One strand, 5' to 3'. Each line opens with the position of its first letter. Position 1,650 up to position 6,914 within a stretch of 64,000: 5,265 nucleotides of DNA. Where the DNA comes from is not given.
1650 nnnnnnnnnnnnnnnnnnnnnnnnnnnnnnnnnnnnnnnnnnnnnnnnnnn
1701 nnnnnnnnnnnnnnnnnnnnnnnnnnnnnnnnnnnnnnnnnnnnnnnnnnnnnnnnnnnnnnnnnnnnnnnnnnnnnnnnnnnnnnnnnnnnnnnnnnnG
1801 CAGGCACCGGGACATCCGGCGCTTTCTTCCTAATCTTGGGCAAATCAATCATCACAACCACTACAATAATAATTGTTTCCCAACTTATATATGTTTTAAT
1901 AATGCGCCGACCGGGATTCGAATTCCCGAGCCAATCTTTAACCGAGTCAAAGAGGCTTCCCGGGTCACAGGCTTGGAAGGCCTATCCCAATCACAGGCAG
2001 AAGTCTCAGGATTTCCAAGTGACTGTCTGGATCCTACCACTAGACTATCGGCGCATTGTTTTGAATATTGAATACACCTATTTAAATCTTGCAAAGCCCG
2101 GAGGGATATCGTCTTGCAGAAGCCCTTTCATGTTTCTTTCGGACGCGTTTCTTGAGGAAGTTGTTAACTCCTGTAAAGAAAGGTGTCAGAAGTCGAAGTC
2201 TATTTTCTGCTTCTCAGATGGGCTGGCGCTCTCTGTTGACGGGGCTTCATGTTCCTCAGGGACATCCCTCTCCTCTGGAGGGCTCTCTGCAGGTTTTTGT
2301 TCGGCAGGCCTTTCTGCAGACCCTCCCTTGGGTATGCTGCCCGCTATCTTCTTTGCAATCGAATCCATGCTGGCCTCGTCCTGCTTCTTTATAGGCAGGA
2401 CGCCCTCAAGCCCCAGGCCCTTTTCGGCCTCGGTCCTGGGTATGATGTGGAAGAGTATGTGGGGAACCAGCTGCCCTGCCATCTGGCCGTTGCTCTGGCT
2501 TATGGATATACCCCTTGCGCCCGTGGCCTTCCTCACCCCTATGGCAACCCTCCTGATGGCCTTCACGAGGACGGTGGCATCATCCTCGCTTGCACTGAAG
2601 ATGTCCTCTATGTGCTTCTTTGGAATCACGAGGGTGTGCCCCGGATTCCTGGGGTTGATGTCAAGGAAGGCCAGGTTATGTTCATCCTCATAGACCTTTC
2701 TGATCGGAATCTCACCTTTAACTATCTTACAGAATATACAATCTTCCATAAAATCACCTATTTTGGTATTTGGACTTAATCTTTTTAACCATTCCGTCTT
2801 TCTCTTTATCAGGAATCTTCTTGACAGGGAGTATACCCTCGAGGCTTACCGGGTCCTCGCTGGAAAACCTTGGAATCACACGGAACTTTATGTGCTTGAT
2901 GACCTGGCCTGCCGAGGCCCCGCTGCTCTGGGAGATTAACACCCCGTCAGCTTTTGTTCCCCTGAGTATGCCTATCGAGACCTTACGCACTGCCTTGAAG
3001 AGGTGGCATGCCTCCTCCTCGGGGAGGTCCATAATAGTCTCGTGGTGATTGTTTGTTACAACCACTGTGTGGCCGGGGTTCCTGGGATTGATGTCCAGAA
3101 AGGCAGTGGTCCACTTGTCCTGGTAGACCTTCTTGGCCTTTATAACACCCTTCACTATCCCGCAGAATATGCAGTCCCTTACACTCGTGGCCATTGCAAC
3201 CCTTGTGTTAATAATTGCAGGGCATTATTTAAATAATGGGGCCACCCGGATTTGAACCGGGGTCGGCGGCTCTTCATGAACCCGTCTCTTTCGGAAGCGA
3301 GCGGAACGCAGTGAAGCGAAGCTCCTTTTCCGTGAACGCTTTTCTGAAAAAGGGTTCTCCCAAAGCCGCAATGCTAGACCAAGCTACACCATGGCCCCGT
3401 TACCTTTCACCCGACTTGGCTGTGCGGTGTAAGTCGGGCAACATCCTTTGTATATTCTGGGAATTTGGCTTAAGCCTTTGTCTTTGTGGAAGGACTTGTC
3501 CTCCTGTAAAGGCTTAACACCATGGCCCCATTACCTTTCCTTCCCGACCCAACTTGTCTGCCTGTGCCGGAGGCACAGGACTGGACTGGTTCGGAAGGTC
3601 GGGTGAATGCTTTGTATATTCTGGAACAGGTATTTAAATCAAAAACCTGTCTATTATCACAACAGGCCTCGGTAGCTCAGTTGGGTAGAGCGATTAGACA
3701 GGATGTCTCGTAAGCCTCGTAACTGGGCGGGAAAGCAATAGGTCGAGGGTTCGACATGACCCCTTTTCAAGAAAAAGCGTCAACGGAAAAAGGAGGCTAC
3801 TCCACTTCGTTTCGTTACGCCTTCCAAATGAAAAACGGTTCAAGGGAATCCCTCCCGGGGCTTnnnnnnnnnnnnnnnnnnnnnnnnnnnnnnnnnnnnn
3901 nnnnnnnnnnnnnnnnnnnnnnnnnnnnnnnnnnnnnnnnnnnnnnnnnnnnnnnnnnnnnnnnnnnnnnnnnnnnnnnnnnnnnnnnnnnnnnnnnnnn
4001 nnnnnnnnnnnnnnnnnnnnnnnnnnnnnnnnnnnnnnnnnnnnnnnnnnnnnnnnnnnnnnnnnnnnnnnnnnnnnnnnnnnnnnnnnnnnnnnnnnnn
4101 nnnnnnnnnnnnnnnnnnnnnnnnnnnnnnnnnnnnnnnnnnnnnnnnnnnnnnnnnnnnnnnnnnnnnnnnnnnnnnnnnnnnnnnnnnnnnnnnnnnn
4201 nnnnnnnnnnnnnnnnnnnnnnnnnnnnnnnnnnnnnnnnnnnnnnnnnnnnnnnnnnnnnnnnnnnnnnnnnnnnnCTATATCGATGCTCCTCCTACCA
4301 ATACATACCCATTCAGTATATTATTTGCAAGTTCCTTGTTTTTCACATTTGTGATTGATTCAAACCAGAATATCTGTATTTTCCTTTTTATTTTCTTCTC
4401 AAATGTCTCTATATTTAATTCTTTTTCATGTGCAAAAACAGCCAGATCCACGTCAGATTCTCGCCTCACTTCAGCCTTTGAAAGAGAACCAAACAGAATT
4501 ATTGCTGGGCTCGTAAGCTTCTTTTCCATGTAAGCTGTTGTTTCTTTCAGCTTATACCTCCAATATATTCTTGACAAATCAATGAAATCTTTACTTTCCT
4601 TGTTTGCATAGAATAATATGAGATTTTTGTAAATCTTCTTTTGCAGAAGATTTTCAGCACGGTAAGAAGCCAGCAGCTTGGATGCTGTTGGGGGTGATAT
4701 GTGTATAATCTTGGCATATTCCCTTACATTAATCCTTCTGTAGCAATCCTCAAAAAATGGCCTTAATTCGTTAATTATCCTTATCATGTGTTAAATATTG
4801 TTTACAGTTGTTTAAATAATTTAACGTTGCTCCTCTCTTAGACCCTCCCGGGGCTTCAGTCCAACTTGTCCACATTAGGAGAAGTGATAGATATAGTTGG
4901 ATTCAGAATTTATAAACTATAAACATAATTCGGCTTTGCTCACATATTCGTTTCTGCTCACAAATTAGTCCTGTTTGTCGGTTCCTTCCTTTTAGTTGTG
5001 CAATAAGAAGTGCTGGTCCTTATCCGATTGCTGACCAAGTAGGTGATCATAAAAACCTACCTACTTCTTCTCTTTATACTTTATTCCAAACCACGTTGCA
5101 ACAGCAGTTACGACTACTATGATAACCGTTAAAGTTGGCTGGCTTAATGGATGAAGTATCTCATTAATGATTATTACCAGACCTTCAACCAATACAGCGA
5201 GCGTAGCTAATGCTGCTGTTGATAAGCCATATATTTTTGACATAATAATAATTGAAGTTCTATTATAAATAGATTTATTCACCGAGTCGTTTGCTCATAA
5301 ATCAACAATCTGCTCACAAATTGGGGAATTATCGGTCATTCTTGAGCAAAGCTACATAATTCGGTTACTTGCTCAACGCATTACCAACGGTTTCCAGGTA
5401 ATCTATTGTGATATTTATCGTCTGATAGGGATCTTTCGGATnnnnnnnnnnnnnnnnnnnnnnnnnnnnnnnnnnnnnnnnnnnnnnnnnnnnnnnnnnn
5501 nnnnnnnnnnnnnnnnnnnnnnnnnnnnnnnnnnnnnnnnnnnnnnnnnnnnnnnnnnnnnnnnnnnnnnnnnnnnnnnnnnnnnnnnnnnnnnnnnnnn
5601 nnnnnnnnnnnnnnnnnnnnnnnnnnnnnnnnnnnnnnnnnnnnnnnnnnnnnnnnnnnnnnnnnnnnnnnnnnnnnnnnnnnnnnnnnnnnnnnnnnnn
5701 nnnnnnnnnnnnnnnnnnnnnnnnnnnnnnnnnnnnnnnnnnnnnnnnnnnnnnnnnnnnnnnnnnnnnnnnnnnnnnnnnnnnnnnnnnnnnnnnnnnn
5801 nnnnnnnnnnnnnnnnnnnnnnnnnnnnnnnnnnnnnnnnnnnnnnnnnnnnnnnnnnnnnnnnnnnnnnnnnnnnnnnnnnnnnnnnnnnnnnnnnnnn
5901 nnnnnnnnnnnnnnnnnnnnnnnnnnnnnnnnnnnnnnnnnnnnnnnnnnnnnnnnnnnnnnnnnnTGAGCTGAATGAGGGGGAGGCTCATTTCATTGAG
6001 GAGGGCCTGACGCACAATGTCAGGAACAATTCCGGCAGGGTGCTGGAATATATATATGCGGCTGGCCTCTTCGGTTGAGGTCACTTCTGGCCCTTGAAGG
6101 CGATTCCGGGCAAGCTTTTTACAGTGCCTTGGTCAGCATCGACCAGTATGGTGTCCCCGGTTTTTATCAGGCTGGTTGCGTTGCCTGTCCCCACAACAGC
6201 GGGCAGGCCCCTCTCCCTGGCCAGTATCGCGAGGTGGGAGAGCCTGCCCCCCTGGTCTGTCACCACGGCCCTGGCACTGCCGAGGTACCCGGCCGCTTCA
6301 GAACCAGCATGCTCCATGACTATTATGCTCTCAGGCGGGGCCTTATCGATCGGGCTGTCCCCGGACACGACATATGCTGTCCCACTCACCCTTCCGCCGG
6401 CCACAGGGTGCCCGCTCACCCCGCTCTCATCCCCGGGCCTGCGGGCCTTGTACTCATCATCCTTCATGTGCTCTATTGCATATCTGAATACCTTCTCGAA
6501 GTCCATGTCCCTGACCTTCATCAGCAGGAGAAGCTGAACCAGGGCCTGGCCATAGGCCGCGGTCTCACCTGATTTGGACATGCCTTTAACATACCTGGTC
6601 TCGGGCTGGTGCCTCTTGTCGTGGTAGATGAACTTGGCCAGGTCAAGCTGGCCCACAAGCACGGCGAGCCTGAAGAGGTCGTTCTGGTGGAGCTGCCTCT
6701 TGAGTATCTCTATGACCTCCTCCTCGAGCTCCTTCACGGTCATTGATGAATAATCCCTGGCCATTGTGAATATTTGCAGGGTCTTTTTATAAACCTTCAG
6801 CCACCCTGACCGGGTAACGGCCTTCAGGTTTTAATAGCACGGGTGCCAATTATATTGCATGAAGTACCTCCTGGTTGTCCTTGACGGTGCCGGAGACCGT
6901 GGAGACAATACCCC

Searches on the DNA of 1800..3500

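Call 81: search_rna_families(source=window, start=1800, end=3500, threshold=evalue, max_evalue=1)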
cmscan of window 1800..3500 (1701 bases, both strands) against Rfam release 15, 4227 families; matches with E-value up to 1: 4.
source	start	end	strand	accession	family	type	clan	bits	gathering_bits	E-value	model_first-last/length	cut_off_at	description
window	1903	2054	-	RF00005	tRNA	Gene; tRNA;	CL00001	24.8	29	0.024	1-71/71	no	tRNA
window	2168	2281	+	RF00067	SNORD15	Gene; snRNA; snoRNA; CD-box;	CL00045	18.9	75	0.21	1-146/146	no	Small nucleolar RNA SNORD15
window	3185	3264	-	RF04321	tmRNA_permuted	Gene;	-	17.7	47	0.51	33-105/213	no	permuted transfer-messenger RNA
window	3185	3264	-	RF01851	cyano_tmRNA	Gene;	CL00001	16.3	70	0.077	59-117/288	no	Cyanobacteria transfer-messenger RNA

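Call 82: search_rna_families(source=window, start=1880, end=2080, threshold=evalue, max_evalue=0.1, show_alignments=1)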
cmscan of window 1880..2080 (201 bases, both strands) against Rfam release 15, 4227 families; matches with E-value up to 0.1: 1.
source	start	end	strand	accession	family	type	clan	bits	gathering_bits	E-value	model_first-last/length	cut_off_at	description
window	1903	2054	-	RF00005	tRNA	Gene; tRNA;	CL00001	24.8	29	0.0028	1-71/71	no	tRNA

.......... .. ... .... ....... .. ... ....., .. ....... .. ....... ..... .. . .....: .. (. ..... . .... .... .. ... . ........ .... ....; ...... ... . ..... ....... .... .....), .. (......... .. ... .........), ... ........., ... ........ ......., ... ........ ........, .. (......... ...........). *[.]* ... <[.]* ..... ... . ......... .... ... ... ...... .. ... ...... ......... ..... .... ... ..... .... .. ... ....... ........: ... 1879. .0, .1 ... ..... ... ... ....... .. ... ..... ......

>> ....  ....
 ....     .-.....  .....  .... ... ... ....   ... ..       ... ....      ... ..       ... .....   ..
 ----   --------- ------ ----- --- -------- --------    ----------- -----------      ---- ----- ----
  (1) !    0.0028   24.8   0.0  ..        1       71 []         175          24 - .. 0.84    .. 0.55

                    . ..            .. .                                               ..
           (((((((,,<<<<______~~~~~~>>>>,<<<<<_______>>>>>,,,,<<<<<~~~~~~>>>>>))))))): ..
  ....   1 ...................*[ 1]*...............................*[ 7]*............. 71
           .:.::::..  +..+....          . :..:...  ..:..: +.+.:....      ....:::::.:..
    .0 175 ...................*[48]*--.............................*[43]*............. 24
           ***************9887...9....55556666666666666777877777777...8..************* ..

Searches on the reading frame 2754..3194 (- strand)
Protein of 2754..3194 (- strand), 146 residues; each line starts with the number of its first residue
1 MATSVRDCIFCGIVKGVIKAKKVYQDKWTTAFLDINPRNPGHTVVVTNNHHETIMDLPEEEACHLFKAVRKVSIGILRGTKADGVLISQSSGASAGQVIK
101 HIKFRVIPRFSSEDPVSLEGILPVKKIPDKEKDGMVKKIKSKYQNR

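Call 61: search_protein_families(library=pfam, proteins=[window:2754-3194:-], max_evalue=0.001)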
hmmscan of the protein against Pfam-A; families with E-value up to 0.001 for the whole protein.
window:2754-3194:- (146 aa): 2 families
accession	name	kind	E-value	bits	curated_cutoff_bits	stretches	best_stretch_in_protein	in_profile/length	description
PF01230.28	HIT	-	1.4e-17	64.6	21.5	1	16-110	2-96/98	HIT domain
PF11969.13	DcpS_C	-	2.7e-08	34.7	24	1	8-104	2-97/114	Scavenger mRNA decapping enzyme C-term binding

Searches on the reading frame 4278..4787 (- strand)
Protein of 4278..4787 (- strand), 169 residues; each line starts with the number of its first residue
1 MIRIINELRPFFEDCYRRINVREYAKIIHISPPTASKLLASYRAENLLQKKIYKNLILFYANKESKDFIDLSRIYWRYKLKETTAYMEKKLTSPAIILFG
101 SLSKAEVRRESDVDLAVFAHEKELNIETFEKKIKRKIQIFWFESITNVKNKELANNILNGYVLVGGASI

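Call 61: search_protein_families(library=pfam, proteins=[window:4278-4787:-], max_evalue=0.001)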
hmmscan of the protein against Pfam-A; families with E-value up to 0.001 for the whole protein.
window:4278-4787:- (169 aa): 2 families
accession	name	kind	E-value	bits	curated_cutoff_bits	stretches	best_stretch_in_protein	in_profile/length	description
PF18765.7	Polbeta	-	4.2e-09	36.9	26.9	1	85-159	5-82/93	Polymerase beta, Nucleotidyltransferase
PF01909.29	NTP_transf_2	-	3.2e-05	24.7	21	1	93-141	14-60/93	Nucleotidyltransferase domain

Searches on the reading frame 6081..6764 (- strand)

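Call 61: search_protein_families(library=pfam, proteins=[window:6081-6764:-], max_evalue=0.001)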
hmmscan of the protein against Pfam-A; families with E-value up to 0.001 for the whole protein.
window:6081-6764:- (227 aa): 1 family
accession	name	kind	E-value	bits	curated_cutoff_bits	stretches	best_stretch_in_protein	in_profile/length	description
PF00391.29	PEP-utilizers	-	1.3e-20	73.2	23.1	1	143-213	2-72/72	PEP-utilising enzyme, mobile domain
